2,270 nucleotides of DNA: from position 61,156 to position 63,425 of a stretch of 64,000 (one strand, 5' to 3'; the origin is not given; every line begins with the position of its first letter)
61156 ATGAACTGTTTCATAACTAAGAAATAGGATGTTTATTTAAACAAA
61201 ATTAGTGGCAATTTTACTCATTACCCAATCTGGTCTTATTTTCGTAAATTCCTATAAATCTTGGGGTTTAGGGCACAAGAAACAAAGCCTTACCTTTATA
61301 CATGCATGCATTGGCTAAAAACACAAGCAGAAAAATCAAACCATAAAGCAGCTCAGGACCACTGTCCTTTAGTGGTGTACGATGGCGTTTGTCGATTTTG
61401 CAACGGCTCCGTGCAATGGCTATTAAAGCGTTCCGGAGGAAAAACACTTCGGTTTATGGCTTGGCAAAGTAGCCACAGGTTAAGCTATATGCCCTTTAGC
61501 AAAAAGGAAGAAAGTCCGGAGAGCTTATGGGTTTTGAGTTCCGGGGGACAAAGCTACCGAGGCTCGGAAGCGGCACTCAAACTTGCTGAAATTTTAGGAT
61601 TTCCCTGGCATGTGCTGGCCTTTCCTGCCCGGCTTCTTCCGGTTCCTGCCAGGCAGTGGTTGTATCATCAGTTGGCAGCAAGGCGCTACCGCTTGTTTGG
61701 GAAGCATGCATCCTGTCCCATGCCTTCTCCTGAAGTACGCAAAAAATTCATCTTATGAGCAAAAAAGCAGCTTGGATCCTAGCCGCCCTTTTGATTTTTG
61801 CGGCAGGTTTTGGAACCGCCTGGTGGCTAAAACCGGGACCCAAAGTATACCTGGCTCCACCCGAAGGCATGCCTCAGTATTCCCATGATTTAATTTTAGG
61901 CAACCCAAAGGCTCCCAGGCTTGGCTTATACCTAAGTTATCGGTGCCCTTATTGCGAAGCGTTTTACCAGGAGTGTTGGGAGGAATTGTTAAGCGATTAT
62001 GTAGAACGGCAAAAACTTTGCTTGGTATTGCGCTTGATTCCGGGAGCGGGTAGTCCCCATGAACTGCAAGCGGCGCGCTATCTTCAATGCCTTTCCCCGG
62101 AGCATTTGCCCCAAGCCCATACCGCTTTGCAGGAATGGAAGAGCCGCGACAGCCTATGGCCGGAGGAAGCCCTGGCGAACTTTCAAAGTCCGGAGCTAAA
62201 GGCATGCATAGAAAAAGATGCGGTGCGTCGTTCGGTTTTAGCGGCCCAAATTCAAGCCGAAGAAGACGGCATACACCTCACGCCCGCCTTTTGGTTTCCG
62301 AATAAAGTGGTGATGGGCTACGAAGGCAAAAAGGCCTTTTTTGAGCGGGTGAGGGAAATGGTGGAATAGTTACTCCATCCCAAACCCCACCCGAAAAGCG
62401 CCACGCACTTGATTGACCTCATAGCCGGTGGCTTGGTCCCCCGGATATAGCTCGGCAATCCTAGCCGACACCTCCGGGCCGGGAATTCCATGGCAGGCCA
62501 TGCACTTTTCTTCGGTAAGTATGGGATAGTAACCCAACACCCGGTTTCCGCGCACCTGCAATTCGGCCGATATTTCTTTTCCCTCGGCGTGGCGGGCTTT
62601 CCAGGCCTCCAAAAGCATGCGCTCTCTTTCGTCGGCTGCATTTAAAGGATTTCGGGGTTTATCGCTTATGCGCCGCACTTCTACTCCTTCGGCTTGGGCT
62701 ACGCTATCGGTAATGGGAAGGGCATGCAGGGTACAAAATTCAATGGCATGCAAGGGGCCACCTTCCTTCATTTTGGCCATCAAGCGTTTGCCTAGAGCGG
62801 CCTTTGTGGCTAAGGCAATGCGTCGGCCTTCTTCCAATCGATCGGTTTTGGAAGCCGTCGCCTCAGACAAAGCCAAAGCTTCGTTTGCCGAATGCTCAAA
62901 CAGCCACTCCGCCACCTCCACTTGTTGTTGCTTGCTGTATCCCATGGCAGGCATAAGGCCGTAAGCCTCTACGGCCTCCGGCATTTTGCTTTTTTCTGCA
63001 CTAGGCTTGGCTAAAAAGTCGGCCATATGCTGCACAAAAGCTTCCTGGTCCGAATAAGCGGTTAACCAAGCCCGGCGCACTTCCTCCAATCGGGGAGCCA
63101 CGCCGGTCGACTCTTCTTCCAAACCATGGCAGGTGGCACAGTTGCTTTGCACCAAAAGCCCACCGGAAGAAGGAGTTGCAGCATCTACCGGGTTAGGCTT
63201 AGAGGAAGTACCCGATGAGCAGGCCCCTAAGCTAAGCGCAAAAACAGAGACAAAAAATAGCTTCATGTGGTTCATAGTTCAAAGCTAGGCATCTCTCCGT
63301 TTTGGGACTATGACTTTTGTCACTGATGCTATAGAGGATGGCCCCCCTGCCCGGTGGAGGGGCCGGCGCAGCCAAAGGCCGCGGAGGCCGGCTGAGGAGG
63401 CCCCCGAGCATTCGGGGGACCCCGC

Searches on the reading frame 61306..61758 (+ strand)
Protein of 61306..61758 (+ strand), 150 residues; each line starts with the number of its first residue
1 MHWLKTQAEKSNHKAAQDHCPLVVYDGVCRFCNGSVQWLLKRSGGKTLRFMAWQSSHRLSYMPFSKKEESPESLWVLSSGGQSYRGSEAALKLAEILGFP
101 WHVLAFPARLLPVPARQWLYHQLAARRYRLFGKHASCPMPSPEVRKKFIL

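Call 113: search_protein_families(library=pfam, proteins=[window:61306-61758:+], max_evalue=0.0001)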
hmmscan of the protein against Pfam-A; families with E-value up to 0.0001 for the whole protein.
window:61306-61758:+ (150 aa): 1 family
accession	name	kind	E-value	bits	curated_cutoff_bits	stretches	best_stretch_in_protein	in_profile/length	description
PF04134.17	DCC1-like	-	1.3e-21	78.4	27.8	1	23-133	1-113/113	DCC1-like thiol-disulfide oxidoreductase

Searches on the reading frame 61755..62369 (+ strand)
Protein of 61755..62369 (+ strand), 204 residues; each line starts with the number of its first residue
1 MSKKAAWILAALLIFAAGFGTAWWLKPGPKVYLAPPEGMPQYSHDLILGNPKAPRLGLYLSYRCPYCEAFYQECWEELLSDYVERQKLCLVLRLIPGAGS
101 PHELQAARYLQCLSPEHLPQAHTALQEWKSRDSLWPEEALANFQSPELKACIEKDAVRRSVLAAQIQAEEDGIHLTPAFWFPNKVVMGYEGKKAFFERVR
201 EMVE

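Call 113: search_protein_families(library=pfam, proteins=[window:61755-62369:+], max_evalue=0.0001)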
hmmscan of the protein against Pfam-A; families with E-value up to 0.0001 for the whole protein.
window:61755-62369:+ (204 aa): 1 family
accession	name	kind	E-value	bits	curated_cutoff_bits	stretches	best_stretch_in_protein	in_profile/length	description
PF13462.12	Thioredoxin_4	-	1.2e-17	65.1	23.2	1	45-186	5-150/165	Thioredoxin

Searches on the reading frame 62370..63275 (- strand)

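Call 113: search_protein_families(library=pfam, proteins=[window:62370-63275:-], max_evalue=0.0001)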
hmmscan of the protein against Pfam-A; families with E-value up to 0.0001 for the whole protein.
window:62370-63275:- (301 aa): 3 families
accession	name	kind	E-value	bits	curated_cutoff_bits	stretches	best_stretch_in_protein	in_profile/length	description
PF11845.13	Tll0287-like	-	1.2e-22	81.4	24.1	1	160-296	34-141/144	Tll0287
PF00034.26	Cytochrom_C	-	6.9e-08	34.1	21.3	0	41-125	7-86/90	Cytochrome c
PF13442.11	Cytochrome_CBB3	-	4.2e-07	30.6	27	0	35-82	3-39/68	Cytochrome C oxidase, cbb3-type, subunit III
